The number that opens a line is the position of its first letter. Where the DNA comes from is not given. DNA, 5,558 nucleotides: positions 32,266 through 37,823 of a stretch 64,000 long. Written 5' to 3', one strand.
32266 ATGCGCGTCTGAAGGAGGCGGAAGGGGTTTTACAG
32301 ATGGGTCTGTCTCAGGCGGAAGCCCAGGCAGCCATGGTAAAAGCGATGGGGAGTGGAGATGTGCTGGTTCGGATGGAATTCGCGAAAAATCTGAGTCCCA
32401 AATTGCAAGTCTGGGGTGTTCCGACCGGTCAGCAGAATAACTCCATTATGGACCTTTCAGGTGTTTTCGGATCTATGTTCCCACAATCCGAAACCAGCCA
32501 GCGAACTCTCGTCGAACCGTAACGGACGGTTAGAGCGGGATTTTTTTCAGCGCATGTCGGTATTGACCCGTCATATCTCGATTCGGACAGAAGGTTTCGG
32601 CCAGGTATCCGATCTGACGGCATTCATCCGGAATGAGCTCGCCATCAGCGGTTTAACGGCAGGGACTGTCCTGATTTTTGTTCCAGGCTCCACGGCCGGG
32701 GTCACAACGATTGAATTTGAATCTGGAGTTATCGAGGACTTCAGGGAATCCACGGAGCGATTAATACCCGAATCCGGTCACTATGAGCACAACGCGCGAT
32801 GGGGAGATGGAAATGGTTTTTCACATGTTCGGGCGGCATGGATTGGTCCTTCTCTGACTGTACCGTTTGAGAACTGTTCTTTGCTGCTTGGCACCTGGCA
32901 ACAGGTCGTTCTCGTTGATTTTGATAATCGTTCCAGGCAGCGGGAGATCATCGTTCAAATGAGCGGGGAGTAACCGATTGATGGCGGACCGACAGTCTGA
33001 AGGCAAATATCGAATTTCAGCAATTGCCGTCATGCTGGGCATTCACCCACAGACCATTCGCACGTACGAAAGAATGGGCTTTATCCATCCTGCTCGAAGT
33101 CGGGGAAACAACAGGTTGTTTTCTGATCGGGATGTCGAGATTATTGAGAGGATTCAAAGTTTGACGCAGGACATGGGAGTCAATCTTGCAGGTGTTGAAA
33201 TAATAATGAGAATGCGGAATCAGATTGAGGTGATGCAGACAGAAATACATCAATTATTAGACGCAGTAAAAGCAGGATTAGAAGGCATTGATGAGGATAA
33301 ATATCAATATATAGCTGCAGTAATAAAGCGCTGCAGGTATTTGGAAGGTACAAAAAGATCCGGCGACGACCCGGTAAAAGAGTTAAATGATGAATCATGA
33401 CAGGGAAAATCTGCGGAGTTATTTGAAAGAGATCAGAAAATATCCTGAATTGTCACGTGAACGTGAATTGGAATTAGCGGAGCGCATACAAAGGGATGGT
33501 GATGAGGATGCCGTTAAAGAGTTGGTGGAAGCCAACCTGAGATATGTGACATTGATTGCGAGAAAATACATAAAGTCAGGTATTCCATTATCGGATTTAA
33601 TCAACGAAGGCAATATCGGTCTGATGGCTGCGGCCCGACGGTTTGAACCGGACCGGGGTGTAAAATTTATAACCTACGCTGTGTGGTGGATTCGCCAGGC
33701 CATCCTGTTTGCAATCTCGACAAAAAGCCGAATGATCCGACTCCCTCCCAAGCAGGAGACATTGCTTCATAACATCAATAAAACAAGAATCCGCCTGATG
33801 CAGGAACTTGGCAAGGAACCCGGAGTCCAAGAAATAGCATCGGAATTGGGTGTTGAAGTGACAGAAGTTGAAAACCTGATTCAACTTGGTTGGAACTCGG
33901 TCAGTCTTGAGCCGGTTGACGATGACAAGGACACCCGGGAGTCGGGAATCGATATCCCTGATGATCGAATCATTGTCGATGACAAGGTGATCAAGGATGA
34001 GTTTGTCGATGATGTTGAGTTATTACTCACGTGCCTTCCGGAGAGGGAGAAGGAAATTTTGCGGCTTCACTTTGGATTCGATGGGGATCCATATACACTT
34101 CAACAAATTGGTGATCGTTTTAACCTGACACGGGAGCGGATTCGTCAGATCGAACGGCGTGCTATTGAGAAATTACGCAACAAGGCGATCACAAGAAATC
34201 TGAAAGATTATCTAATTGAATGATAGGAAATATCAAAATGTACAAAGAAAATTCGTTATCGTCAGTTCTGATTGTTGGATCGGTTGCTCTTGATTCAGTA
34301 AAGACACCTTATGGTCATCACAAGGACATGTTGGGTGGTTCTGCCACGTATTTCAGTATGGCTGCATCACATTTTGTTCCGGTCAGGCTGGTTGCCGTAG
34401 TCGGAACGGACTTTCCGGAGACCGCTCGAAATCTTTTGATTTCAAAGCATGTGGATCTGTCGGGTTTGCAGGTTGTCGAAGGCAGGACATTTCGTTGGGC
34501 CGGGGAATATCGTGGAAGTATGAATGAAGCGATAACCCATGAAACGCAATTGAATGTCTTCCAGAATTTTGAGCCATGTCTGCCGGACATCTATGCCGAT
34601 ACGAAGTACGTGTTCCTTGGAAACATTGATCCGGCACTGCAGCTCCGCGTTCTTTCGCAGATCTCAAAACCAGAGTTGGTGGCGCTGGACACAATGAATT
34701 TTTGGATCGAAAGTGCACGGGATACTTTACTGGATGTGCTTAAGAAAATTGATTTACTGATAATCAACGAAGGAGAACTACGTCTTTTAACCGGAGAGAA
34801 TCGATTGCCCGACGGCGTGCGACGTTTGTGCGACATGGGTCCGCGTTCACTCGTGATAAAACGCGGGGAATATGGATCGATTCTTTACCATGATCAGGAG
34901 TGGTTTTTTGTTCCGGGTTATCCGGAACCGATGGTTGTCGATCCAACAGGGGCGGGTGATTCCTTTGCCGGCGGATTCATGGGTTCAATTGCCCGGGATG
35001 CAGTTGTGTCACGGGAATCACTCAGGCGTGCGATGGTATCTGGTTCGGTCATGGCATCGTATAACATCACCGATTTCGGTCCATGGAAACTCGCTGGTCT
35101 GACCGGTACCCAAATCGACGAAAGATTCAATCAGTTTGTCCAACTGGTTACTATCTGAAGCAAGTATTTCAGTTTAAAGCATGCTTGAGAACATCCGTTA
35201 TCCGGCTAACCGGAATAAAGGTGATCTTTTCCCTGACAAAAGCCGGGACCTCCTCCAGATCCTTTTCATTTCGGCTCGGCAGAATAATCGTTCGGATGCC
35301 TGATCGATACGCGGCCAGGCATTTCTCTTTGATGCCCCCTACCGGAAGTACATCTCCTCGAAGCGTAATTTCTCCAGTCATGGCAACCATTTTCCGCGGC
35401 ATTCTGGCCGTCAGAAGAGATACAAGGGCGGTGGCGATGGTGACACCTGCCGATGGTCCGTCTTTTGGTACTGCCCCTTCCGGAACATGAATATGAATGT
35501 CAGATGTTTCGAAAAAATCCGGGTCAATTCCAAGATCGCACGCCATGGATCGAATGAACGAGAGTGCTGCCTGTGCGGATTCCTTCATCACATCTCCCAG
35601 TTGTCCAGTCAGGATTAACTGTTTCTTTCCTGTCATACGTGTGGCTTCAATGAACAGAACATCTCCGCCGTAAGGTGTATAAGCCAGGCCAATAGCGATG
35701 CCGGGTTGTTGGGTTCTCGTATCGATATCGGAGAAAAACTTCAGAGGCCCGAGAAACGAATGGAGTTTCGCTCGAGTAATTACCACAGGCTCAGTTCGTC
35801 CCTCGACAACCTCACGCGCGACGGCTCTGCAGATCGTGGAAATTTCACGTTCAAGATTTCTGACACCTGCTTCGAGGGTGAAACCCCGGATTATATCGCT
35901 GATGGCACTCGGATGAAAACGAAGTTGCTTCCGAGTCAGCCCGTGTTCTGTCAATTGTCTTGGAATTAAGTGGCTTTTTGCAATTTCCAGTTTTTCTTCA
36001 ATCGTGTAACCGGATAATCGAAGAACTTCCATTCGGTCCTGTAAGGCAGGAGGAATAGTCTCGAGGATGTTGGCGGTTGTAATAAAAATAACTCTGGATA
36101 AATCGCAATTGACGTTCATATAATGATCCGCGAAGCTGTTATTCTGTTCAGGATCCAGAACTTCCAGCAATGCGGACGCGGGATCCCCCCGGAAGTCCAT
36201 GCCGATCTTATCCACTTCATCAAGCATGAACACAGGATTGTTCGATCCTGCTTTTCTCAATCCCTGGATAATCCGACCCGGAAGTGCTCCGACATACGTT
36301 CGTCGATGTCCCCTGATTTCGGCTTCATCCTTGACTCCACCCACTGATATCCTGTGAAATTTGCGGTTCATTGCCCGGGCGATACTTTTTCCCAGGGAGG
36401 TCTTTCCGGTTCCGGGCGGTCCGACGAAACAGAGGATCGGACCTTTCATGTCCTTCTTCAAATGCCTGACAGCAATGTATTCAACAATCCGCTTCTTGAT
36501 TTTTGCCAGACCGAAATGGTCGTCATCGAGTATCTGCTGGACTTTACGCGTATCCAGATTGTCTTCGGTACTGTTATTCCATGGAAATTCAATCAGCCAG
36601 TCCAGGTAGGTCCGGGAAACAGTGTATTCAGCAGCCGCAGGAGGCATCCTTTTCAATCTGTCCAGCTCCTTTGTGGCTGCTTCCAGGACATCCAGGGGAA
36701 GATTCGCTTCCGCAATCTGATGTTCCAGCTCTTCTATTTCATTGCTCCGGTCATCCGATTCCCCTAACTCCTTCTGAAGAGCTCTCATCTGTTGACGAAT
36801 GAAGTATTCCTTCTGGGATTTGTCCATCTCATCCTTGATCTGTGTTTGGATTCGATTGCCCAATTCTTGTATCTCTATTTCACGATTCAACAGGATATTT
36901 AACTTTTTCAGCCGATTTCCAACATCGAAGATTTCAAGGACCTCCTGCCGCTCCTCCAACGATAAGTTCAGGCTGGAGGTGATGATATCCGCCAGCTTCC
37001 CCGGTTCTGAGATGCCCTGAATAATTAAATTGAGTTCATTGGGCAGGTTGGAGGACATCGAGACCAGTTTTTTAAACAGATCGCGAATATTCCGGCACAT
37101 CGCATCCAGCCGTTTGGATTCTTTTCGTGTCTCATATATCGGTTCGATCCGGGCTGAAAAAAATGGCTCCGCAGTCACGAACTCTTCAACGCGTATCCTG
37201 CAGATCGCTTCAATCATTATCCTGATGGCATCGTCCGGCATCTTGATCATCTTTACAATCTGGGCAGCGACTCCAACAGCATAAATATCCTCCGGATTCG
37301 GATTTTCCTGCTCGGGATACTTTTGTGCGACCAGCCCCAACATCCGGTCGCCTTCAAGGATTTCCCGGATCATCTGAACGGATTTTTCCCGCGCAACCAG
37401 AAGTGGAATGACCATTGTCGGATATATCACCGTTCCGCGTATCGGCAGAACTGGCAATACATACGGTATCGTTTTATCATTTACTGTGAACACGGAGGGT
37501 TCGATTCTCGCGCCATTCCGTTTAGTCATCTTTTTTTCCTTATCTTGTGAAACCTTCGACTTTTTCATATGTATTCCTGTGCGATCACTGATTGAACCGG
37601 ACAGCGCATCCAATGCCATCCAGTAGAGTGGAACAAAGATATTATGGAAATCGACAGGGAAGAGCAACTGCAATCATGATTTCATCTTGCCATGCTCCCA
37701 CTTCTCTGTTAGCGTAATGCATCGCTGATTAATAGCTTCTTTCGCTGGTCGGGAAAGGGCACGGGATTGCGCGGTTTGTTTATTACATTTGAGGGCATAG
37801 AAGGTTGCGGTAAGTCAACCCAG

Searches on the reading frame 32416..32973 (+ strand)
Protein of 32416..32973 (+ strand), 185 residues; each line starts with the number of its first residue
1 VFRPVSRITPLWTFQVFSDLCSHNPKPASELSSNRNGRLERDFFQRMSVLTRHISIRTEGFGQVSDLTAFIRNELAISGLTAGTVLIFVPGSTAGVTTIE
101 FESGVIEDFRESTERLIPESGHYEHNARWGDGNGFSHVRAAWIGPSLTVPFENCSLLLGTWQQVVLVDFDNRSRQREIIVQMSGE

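Call 74: search_protein_families(library=pfam, proteins=[window:32416-32973:+], max_evalue=0.001)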
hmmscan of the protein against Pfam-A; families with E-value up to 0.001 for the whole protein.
window:32416-32973:+ (185 aa): 1 family
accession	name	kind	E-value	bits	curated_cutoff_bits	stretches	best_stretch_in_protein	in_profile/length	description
PF01894.22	UPF0047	-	1e-30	106.7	27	1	66-182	1-117/117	Uncharacterised protein family UPF0047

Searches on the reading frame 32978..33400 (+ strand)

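Call 74: search_protein_families(library=pfam, proteins=[window:32978-33400:+], max_evalue=0.001)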
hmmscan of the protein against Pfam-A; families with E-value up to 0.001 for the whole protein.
window:32978-33400:+ (140 aa): 4 families
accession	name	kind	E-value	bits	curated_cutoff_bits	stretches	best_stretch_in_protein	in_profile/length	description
PF13411.12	MerR_1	-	3.9e-17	62.6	21.6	1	11-78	1-67/69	MerR HTH family regulatory protein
PF13591.12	MerR_2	-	1.8e-12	47.3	29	1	13-93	3-82/84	MerR HTH family regulatory protein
PF00376.29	MerR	-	1.9e-09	37.6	28.2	1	12-48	1-38/38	MerR family regulatory protein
PF18982.5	JetA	-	0.00084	18.4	26.2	0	79-135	229-285/434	Wadjet protein JetA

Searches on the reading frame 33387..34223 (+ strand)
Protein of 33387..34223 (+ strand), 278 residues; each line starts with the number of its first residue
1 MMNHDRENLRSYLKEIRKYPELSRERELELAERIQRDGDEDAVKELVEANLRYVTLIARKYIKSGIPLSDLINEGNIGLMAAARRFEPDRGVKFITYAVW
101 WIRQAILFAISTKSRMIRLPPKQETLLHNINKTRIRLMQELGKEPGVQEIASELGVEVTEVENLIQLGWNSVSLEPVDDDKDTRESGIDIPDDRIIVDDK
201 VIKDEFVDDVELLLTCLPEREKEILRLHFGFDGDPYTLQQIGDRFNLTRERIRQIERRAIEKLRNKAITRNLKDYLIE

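Call 26: search_protein_families(library=pfam, proteins=[window:33387-34223:+], max_evalue=0.00001)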
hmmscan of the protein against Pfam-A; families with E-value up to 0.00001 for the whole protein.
window:33387-34223:+ (278 aa): 4 families
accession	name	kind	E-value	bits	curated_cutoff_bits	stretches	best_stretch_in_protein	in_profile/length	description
PF04545.22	Sigma70_r4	-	6.3e-20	70.9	24.1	1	214-265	2-50/50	Sigma-70, region 4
PF04542.20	Sigma70_r2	-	1.6e-17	63.5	24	1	46-115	1-70/71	Sigma-70 region 2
PF04539.22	Sigma70_r3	-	3.9e-11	43.3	25.3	1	127-186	3-63/78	Sigma-70 region 3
PF00140.25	Sigma70_r1_2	-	6e-09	36.2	22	1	9-39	3-33/34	Sigma-70 factor, region 1.2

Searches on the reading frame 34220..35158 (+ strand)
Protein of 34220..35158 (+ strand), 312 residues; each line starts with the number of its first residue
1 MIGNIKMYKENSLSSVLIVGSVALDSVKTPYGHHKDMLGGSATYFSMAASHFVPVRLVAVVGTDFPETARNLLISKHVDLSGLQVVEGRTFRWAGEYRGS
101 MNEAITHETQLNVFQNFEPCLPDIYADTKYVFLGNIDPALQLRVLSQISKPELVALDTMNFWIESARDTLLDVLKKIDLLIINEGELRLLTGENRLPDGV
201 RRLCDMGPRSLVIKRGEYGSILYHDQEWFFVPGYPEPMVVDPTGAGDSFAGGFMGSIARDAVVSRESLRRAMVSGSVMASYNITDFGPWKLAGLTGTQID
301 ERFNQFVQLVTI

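Call 26: search_protein_families(library=pfam, proteins=[window:34220-35158:+], max_evalue=0.00001)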
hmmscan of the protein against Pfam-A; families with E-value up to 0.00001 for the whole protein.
window:34220-35158:+ (312 aa): 1 family
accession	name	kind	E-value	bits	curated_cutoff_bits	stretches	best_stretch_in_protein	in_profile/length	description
PF00294.29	PfkB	-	1.6e-25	90.5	25.8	1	39-285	37-292/302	pfkB family carbohydrate kinase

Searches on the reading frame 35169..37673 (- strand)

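Call 26: search_protein_families(library=pfam, proteins=[window:35169-37673:-], max_evalue=0.00001)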
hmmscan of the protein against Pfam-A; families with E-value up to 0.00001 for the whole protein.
window:35169-37673:- (834 aa): 6 families
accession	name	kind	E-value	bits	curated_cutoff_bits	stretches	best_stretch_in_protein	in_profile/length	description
PF05362.19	Lon_C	-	3.5e-88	295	21.1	1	632-833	2-203/205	Lon protease (S16) C-terminal proteolytic domain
PF02190.22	LON_substr_bdg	-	2.1e-51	175.1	28.7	1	72-264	1-200/200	ATP-dependent protease La (LON) substrate-binding domain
PF00004.35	AAA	-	5.9e-25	88.7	21.2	1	414-551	1-126/131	ATPase family associated with various cellular activities (AAA)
PF22667.2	Lon_lid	-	1.9e-21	75.9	27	1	576-628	2-55/57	Lon protease AAA+ ATPase lid domain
PF07728.20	AAA_5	-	3.5e-08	34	22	1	414-548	2-139/139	AAA domain (dynein-related subfamily)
PF13541.12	ChlI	-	3.2e-07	30.7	27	1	675-802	1-121/121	Subunit ChlI of Mg-chelatase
